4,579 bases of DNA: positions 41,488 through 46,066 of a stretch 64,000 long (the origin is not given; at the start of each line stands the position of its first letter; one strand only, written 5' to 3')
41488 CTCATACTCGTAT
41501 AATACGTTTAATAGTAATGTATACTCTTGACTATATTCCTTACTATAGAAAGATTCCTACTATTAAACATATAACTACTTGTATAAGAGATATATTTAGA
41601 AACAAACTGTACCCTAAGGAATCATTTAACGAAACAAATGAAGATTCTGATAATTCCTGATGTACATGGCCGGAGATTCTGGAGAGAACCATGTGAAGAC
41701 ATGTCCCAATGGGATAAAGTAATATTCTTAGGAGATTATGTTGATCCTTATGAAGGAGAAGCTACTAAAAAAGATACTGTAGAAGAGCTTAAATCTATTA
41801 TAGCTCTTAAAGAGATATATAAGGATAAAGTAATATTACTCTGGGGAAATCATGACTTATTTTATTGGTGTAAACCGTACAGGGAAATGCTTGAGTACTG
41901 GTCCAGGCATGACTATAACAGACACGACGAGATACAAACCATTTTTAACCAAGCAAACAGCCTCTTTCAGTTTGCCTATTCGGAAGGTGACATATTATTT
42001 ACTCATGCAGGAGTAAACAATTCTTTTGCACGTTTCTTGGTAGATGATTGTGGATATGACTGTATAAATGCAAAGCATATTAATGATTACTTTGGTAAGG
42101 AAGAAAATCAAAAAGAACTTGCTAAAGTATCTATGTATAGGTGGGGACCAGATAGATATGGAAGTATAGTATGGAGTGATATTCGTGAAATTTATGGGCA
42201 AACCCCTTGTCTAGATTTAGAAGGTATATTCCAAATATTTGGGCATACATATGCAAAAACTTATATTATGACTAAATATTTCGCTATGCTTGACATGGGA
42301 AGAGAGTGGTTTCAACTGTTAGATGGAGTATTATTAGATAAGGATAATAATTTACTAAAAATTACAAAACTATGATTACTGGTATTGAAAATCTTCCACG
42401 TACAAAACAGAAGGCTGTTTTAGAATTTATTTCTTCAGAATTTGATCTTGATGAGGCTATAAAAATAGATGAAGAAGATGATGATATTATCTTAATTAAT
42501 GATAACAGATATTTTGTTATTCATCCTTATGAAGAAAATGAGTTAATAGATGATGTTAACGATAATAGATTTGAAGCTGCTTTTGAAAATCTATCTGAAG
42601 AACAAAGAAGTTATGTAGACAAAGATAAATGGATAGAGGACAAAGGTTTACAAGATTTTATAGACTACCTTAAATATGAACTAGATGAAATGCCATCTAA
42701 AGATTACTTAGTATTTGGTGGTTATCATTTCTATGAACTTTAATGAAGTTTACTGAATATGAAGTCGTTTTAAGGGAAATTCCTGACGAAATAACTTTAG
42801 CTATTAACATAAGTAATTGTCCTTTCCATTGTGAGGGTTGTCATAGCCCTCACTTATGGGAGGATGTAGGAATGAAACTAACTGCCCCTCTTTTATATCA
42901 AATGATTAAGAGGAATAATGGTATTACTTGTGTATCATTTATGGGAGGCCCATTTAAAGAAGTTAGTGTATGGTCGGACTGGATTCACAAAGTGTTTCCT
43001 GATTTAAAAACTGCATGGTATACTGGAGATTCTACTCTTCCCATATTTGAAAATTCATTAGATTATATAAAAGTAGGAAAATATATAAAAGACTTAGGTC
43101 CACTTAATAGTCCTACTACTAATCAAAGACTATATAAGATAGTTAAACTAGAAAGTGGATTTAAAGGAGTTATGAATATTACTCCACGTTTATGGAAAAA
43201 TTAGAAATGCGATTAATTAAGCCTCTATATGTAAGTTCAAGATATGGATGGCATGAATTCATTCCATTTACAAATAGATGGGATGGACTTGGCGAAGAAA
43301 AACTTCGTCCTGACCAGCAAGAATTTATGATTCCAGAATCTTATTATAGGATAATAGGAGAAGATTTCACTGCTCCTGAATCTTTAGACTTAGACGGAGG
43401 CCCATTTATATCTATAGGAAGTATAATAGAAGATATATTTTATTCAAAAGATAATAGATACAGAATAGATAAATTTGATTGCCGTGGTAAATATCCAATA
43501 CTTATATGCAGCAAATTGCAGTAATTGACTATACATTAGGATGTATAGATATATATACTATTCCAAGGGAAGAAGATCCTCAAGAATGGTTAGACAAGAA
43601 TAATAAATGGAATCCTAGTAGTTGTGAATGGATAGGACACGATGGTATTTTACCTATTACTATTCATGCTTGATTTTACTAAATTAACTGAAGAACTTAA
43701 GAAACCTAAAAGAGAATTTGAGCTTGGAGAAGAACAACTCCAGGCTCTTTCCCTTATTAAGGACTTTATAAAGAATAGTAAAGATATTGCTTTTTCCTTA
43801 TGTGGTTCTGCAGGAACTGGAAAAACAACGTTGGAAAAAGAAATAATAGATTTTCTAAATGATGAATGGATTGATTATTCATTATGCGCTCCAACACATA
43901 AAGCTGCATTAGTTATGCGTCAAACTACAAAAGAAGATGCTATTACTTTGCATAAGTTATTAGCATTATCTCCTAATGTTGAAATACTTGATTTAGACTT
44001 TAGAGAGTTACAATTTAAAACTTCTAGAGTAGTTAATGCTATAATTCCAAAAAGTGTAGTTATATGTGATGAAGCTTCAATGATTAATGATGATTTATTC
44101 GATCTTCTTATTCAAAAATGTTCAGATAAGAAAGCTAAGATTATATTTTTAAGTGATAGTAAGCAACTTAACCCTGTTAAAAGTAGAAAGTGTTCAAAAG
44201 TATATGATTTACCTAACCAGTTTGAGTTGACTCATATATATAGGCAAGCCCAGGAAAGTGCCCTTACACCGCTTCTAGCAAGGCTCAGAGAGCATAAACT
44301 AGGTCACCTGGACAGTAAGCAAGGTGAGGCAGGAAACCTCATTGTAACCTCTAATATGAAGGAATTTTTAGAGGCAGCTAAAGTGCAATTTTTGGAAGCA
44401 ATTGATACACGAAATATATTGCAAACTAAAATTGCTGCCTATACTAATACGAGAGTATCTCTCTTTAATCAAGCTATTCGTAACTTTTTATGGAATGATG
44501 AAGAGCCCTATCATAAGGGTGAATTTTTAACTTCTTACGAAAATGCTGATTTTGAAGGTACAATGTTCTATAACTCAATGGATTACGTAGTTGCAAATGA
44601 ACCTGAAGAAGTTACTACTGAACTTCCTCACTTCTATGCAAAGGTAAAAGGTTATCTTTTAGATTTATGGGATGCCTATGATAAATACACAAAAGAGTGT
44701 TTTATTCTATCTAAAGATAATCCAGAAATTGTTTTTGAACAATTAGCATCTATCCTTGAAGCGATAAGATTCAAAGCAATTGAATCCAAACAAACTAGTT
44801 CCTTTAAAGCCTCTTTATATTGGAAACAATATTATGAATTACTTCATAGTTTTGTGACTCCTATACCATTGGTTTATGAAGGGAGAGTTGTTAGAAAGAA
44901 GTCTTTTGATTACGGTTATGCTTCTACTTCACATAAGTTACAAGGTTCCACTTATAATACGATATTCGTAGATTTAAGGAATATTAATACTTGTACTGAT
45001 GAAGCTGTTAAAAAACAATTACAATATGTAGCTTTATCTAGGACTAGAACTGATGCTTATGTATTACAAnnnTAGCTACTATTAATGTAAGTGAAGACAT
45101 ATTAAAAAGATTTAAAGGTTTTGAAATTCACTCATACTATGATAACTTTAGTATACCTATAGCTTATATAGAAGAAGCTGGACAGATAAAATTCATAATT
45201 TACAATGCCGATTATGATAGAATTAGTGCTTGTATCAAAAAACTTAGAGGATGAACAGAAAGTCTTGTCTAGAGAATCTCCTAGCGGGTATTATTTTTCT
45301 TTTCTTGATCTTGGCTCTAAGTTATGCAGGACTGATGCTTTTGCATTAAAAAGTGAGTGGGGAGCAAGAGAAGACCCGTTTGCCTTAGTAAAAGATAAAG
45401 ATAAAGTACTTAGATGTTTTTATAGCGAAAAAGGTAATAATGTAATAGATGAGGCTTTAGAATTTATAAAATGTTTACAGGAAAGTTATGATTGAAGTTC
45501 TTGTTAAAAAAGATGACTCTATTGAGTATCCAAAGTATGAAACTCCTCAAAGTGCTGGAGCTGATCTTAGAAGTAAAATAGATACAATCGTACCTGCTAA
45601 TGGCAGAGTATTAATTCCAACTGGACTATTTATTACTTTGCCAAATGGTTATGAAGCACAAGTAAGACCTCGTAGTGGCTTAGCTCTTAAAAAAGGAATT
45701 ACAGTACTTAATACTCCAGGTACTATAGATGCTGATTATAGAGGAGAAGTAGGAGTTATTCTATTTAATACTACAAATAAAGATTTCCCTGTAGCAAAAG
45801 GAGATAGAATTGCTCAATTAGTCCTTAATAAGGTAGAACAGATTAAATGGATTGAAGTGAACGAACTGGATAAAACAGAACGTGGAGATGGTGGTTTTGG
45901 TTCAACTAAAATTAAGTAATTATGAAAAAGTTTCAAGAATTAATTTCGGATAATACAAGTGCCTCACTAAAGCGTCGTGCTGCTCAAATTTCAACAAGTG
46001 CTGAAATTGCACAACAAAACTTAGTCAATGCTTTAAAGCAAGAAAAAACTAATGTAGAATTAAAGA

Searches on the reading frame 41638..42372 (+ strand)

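Call 35: search_protein_families(library=pfam, proteins=[window:41638-42372:+], max_evalue=0.01)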
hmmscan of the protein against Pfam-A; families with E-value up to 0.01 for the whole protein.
window:41638-42372:+ (245 aa): 2 families
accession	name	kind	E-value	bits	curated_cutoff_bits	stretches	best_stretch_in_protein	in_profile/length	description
PF00149.33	Metallophos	-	7.2e-11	43.3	21.5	1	1-173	1-159/191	Calcineurin-like phosphoesterase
PF12850.12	Metallophos_2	-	2e-06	28.3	27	1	1-136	1-102/154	Calcineurin-like phosphoesterase superfamily domain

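Call 36: search_protein_families(library=phrogs, proteins=[window:41638-42372:+], max_evalue=0.001)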
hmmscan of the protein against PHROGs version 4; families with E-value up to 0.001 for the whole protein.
window:41638-42372:+ (245 aa): 3 families
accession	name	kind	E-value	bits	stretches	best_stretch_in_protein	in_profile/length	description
phrog_1649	-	other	0.00012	21.9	1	1-82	36-113/308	metallo-phosphoesterase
phrog_547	-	other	0.00053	20.2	0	24-94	72-127/245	phosphoesterase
phrog_20114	-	other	0.00076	20.8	0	2-103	4-110/131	phosphoesterase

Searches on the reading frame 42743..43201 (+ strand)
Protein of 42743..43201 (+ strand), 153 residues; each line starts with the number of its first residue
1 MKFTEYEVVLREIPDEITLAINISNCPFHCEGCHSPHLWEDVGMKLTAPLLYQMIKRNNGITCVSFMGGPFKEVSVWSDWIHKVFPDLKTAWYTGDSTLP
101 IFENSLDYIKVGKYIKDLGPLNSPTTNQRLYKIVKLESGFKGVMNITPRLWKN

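Call 35: search_protein_families(library=pfam, proteins=[window:42743-43201:+], max_evalue=0.01)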
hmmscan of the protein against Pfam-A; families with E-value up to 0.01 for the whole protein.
window:42743-43201:+ (153 aa): 1 family
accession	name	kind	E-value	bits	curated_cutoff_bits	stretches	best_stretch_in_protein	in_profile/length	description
PF13353.11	Fer4_12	-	3e-05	24.8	22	1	21-95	10-91/137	4Fe-4S single cluster domain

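Call 36: search_protein_families(library=phrogs, proteins=[window:42743-43201:+], max_evalue=0.001)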
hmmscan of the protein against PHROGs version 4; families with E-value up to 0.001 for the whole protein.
window:42743-43201:+ (153 aa): 1 family
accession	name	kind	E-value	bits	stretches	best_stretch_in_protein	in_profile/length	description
phrog_626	-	DNA, RNA and nucleotide metabolism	1.1e-08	35.8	1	17-135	17-155/164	anaerobic ribonucleotide reductase small subunit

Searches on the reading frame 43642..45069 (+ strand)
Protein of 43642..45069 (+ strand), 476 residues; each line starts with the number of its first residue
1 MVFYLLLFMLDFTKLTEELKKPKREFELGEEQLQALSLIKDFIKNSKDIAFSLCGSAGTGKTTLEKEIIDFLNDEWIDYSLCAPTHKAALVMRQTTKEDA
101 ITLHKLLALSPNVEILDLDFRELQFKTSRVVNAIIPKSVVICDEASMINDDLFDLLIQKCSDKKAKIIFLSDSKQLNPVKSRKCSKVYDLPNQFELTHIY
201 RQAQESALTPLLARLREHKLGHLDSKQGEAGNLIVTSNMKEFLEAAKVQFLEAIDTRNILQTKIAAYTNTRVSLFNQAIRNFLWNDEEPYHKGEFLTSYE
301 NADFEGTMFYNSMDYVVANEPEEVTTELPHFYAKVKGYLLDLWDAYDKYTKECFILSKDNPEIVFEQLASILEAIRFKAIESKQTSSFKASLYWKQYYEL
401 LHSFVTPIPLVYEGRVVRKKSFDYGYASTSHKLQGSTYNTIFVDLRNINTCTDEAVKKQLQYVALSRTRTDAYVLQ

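Call 35: search_protein_families(library=pfam, proteins=[window:43642-45069:+], max_evalue=0.01)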
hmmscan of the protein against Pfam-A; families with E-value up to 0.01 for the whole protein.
window:43642-45069:+ (476 aa): 8 families
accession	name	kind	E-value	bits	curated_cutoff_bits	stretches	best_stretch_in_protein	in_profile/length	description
PF13604.12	AAA_30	-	2.1e-23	83.5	27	1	44-220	14-173/191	AAA domain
PF13245.12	AAA_19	-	9.3e-19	68.4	25.1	1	50-179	13-132/134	AAA domain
PF05970.20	PIF1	-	5.4e-09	36.4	25.9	1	28-180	2-156/223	PIF1-like helicase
PF13538.12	UvrD_C_2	-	4.4e-07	30.1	27.4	1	424-474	1-51/52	UvrD-like helicase C-terminal domain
PF01443.25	Viral_helicase1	-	7.5e-06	26.4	21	0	416-473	168-225/228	Viral superfamily 1 RNA helicase core domain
PF13401.12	AAA_22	-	4.2e-05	24.3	27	1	52-169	9-120/130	AAA domain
PF07728.20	AAA_5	-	0.00028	21.4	22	1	53-164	4-94/139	AAA domain (dynein-related subfamily)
PF25199.1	nSTAND_NTPase5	-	0.0067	16.7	34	0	136-171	96-130/145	Novel STAND NTPase 5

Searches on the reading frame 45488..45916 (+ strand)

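Call 35: search_protein_families(library=pfam, proteins=[window:45488-45916:+], max_evalue=0.01)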
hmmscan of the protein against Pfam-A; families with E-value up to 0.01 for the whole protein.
window:45488-45916:+ (143 aa): 2 families
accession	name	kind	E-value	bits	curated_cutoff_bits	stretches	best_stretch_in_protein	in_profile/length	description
PF00692.24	dUTPase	-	2.5e-38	131.2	22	1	12-140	3-128/129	dUTPase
PF22769.1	DCD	-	6e-10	39.9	27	1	33-115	71-152/153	dCTP deaminase-like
